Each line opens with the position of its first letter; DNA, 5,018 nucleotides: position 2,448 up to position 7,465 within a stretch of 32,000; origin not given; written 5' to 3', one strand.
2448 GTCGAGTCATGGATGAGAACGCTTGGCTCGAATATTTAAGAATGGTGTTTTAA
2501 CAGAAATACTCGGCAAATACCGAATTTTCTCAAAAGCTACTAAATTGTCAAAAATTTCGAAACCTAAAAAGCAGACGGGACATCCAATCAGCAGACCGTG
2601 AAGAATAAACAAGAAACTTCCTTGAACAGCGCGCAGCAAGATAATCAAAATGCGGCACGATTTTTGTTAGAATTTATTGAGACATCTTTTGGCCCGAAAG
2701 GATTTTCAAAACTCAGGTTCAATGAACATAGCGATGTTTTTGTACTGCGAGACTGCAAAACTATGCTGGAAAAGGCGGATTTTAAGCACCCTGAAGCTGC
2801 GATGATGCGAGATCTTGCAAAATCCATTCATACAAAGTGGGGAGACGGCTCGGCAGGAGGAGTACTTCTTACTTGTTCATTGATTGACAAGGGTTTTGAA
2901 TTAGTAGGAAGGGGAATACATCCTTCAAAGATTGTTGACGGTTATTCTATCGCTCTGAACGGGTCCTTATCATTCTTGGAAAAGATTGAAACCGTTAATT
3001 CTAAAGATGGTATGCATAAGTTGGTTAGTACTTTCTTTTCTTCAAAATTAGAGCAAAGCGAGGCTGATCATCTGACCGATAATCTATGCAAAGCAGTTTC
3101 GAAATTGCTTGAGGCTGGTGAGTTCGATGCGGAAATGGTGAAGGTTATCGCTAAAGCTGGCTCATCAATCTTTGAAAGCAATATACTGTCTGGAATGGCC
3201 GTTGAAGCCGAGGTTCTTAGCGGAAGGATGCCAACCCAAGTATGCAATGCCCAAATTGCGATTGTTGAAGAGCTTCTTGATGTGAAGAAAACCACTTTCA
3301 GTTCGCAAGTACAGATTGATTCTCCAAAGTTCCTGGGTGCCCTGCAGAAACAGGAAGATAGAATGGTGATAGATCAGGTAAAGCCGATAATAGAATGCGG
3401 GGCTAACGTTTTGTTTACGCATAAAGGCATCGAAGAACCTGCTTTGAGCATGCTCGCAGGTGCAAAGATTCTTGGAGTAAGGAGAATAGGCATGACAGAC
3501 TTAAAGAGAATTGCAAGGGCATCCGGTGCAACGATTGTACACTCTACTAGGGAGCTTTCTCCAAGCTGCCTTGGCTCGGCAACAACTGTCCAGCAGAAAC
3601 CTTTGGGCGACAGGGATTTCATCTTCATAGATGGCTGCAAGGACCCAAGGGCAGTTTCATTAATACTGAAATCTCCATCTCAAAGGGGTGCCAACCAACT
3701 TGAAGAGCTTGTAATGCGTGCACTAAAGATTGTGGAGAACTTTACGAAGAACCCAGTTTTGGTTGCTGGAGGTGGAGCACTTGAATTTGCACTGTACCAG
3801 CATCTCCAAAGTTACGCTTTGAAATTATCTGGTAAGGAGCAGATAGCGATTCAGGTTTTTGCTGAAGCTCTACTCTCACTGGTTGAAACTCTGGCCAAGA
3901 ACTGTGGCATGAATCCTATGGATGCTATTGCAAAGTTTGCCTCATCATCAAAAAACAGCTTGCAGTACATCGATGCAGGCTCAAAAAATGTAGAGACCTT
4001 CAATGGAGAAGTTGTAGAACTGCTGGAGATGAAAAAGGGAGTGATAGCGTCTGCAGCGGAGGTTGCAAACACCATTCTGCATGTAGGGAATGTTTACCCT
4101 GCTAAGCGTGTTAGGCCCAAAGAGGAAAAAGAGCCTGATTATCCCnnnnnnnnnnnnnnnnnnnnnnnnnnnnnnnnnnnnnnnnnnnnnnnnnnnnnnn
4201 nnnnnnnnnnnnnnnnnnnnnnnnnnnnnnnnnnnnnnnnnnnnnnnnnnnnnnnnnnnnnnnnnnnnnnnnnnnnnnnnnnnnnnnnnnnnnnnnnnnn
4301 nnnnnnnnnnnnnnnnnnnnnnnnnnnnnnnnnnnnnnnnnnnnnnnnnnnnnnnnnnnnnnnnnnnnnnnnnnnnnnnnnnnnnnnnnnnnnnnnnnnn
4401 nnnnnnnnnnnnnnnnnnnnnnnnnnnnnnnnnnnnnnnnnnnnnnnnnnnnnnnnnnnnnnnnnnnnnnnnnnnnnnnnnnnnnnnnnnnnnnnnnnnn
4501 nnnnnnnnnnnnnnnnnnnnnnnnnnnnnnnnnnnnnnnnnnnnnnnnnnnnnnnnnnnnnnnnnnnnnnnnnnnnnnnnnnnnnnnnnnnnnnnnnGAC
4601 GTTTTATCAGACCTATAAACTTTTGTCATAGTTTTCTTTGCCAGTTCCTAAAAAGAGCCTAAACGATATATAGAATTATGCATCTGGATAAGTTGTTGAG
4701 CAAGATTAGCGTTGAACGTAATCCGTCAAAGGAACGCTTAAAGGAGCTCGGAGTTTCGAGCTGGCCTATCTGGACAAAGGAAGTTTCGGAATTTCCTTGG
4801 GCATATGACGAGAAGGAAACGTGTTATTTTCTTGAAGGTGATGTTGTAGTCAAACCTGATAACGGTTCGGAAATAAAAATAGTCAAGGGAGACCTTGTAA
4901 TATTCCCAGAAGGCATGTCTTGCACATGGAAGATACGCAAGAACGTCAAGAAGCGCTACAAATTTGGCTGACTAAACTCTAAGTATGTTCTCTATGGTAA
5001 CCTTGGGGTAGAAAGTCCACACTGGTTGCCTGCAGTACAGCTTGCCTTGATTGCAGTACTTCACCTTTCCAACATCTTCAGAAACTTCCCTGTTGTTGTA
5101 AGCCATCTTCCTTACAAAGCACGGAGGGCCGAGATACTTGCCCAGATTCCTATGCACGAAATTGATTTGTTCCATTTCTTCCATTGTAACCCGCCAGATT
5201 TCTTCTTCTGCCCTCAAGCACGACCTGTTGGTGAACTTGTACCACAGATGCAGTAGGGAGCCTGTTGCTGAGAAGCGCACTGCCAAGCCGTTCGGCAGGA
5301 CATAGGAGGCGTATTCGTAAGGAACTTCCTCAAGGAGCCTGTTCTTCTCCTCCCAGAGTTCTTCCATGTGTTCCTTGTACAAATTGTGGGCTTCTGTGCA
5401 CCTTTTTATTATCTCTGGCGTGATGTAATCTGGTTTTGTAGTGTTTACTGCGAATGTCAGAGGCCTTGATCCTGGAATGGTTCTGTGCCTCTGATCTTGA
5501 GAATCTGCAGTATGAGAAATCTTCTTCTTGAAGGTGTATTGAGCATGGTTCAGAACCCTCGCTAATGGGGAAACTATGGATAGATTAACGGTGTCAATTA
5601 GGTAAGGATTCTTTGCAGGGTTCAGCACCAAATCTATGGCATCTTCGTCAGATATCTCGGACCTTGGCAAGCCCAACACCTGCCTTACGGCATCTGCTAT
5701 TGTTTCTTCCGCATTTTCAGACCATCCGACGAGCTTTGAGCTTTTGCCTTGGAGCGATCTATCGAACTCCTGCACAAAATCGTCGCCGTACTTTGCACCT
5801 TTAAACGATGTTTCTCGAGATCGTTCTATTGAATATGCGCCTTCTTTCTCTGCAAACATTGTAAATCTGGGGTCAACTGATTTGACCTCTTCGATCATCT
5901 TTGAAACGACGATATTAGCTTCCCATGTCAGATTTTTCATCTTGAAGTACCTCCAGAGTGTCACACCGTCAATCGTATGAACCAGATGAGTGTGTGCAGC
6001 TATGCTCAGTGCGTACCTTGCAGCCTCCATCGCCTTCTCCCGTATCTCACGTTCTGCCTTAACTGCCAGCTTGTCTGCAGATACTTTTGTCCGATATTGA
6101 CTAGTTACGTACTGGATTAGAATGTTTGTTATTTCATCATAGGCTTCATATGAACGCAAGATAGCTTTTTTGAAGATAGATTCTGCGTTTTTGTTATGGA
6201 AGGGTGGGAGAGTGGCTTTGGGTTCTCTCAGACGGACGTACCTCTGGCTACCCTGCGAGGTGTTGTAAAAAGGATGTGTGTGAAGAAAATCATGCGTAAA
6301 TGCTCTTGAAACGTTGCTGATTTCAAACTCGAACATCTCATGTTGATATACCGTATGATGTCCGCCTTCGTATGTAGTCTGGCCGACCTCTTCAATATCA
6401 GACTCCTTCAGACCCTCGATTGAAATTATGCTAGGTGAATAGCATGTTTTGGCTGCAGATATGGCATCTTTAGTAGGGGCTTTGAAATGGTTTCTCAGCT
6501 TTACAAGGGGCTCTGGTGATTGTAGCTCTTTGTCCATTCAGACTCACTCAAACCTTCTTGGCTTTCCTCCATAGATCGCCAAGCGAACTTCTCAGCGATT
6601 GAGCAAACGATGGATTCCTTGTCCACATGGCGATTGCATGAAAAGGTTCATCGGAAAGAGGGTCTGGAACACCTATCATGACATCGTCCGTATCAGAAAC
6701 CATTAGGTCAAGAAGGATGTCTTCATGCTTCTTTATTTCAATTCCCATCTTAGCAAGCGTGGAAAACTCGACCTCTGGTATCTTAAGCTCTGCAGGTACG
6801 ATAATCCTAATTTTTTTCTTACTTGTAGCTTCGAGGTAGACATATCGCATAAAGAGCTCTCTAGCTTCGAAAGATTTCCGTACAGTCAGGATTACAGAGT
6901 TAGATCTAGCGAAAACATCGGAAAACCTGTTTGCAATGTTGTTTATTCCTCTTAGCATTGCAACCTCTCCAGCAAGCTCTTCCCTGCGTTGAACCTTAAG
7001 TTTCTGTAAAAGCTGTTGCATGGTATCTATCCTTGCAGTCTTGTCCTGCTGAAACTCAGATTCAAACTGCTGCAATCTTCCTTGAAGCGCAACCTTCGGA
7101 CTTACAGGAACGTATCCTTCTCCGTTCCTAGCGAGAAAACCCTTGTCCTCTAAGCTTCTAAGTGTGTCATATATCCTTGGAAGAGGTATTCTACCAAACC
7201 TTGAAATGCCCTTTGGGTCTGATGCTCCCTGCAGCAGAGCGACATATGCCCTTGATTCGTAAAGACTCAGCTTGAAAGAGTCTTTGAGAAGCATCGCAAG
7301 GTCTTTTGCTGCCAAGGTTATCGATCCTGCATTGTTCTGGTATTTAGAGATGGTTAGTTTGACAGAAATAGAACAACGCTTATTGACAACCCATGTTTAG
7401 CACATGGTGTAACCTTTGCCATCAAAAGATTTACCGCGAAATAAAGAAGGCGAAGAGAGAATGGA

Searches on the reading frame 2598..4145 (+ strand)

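Call 77: search_protein_families(library=pfam, proteins=[window:2598-4145:+], max_evalue=0.001)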
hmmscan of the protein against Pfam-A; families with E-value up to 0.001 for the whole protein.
window:2598-4145:+ (516 aa): 1 family
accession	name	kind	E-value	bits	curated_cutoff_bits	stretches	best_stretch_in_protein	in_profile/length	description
PF00118.29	Cpn60_TCP1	-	1.2e-118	397.3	34.3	1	25-503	3-489/490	TCP-1/cpn60 chaperonin family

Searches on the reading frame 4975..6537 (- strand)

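Call 77: search_protein_families(library=pfam, proteins=[window:4975-6537:-], max_evalue=0.001)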
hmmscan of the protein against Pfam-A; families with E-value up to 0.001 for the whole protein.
window:4975-6537:- (521 aa): 1 family
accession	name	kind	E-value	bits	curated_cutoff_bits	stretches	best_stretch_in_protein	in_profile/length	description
PF02511.20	Thy1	-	1.2e-48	165.9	24.8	2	14-223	2-190/191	Thymidylate synthase complementing protein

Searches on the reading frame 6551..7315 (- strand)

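Call 77: search_protein_families(library=pfam, proteins=[window:6551-7315:-], max_evalue=0.001)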
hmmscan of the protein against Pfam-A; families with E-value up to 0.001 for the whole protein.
window:6551-7315:- (255 aa): 2 families
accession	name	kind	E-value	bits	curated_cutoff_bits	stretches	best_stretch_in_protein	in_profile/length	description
PF01978.25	TrmB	-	1.1e-10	41.7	25.6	1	10-67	1-58/68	Sugar-specific transcriptional regulator TrmB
PF24217.1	DUF7436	-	6.8e-06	26.5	34.2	1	189-254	88-152/153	Family of unknown function (DUF7436)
